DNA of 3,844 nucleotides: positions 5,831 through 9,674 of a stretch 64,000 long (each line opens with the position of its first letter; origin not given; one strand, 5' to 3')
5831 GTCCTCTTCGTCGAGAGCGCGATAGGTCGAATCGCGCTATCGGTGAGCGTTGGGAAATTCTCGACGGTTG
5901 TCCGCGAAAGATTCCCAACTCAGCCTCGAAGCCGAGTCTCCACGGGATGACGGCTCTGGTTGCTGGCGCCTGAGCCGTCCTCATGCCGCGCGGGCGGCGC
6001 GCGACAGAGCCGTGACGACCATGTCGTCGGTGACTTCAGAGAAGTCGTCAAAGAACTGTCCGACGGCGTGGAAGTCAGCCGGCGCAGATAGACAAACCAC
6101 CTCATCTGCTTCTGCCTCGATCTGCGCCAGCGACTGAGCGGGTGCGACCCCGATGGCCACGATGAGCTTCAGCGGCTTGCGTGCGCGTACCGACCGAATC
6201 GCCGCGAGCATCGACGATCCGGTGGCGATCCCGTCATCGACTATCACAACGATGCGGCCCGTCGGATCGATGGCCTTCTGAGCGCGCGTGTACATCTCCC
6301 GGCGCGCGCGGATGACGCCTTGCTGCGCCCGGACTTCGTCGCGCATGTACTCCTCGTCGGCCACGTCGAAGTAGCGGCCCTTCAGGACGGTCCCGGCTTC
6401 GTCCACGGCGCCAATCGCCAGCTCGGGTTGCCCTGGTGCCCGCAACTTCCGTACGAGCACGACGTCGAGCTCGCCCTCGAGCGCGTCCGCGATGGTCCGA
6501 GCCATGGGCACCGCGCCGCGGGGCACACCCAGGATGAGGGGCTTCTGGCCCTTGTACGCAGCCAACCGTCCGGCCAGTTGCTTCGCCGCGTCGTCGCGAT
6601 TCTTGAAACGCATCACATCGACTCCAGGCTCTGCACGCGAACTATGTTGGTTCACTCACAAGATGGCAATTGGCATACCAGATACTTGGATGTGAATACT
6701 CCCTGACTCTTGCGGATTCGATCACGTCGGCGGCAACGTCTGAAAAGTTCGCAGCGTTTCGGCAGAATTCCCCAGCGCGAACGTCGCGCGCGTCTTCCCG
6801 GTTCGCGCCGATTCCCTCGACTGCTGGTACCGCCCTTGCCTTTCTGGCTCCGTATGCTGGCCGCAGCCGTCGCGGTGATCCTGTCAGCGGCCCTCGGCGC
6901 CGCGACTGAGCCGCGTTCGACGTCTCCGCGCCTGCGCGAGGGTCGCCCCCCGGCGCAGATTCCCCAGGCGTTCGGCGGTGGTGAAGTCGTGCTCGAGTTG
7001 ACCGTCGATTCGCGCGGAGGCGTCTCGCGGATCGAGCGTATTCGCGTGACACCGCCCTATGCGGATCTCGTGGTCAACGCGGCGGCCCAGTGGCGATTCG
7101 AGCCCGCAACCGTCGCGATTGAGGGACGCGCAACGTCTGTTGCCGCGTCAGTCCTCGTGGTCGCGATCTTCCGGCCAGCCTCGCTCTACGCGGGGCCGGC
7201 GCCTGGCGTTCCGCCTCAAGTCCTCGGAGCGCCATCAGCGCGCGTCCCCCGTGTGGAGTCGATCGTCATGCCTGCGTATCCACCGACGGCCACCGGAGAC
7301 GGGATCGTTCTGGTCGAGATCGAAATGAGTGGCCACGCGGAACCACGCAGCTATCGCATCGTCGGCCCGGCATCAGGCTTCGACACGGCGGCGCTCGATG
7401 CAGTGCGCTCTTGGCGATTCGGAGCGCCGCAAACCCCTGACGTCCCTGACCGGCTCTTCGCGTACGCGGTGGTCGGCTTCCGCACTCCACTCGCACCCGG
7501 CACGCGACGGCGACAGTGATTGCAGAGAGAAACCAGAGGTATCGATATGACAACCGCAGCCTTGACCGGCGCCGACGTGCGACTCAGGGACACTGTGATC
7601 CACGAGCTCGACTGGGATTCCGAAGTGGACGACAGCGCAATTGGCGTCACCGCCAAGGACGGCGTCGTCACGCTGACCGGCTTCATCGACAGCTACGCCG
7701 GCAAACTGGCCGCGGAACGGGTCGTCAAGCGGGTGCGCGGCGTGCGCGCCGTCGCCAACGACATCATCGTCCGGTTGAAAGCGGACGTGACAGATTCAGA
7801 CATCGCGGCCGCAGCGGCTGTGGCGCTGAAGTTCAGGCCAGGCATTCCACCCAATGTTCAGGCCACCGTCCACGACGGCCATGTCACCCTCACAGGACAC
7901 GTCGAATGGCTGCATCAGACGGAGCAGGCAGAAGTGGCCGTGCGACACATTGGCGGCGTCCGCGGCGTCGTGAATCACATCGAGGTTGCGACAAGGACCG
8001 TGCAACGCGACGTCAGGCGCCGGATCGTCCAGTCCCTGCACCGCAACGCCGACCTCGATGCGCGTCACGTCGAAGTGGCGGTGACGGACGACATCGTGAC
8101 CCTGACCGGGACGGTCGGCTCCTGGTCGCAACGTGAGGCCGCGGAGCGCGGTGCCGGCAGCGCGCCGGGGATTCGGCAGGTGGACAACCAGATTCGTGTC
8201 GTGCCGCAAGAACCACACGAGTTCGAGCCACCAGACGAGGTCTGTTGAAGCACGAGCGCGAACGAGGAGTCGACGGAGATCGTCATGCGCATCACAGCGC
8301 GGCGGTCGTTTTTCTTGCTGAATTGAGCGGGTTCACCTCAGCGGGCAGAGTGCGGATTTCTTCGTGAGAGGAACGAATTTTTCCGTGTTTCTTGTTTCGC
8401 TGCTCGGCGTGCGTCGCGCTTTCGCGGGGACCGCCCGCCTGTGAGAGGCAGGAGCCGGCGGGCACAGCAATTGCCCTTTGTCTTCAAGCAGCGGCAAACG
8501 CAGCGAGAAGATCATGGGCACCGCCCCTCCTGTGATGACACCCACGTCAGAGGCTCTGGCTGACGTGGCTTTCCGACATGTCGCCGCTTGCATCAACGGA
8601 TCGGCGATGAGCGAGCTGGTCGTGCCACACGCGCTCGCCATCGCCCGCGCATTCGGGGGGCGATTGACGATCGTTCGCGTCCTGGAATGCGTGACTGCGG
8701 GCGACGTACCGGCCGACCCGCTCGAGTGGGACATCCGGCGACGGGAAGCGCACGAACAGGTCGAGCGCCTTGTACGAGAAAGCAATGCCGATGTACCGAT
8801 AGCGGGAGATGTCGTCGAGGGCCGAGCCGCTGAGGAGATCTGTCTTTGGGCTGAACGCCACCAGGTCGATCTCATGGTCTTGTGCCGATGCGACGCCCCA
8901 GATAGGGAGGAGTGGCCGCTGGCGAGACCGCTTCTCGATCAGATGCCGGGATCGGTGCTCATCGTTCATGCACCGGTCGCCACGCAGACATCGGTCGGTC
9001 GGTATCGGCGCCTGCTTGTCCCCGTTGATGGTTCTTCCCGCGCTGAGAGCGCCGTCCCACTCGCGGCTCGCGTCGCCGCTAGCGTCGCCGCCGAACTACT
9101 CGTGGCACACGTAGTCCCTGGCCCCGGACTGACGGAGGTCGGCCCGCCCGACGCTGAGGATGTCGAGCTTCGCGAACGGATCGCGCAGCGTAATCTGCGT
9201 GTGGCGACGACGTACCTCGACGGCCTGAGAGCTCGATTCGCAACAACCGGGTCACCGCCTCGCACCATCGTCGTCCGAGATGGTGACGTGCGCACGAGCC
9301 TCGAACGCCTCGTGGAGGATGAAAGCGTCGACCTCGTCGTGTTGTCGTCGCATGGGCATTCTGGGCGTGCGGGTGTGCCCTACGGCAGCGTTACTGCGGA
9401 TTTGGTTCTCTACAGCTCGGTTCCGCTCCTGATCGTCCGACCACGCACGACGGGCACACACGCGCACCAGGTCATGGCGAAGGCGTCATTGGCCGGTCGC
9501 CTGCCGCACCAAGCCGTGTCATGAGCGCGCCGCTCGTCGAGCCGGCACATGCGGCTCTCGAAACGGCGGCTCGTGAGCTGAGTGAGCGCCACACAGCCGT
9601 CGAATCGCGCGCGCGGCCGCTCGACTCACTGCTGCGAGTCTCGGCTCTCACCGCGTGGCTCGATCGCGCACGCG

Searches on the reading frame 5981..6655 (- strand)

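Call 33: search_protein_families(library=pfam, proteins=[window:5981-6655:-], max_evalue=0.001)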
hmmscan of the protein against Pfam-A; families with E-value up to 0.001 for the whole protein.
window:5981-6655:- (224 aa): 3 families
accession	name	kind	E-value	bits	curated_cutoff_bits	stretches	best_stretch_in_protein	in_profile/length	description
PF00156.33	Pribosyltran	-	6.1e-20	71.6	26.3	1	25-198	16-150/158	Phosphoribosyl transferase domain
PF15609.12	PRTase_2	-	2.3e-05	24.5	28.8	1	122-177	109-163/188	Phosphoribosyl transferase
PF14681.12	UPRTase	-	0.00031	20.7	27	1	119-187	108-176/206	Uracil phosphoribosyltransferase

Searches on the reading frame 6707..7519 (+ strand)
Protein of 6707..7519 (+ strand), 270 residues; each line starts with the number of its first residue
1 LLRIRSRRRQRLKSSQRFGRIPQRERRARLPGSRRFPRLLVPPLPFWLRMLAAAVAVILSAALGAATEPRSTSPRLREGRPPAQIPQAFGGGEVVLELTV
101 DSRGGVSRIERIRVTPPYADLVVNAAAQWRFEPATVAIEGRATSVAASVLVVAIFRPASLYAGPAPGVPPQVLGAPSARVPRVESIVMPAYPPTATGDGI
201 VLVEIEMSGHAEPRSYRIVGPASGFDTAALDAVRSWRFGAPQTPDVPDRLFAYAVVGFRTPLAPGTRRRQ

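Call 33: search_protein_families(library=pfam, proteins=[window:6707-7519:+], max_evalue=0.001)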
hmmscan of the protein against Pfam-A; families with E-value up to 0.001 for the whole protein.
window:6707-7519:+ (270 aa): 1 family
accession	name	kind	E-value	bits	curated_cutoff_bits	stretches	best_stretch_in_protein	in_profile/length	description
PF03544.19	TonB_C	-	1.3e-06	29.2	24.6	0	198-241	15-60/79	Gram-negative bacterial TonB protein C-terminal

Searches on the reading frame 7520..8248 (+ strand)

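Call 33: search_protein_families(library=pfam, proteins=[window:7520-8248:+], max_evalue=0.001)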
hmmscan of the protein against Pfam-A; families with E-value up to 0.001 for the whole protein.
window:7520-8248:+ (242 aa): 1 family
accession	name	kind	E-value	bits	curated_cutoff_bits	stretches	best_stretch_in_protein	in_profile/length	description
PF04972.22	BON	-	1.1e-42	144.6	27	3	164-229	4-69/69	BON domain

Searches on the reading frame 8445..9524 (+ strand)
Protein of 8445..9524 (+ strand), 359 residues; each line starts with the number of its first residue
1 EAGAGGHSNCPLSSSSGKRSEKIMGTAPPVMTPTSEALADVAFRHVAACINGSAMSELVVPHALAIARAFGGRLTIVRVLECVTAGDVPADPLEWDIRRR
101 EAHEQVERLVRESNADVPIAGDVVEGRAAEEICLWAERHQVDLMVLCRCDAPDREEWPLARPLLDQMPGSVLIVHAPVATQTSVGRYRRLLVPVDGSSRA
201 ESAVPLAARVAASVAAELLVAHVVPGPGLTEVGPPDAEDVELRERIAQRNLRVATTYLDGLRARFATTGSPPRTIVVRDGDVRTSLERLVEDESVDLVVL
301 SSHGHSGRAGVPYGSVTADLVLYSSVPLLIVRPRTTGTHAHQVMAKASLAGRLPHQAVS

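Call 33: search_protein_families(library=pfam, proteins=[window:8445-9524:+], max_evalue=0.001)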
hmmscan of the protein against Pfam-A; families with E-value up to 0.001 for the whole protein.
window:8445-9524:+ (359 aa): 1 family
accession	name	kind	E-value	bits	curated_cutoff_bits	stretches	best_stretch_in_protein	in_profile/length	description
PF00582.32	Usp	-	7.6e-36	124.2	24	2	187-332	2-141/141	Universal stress protein family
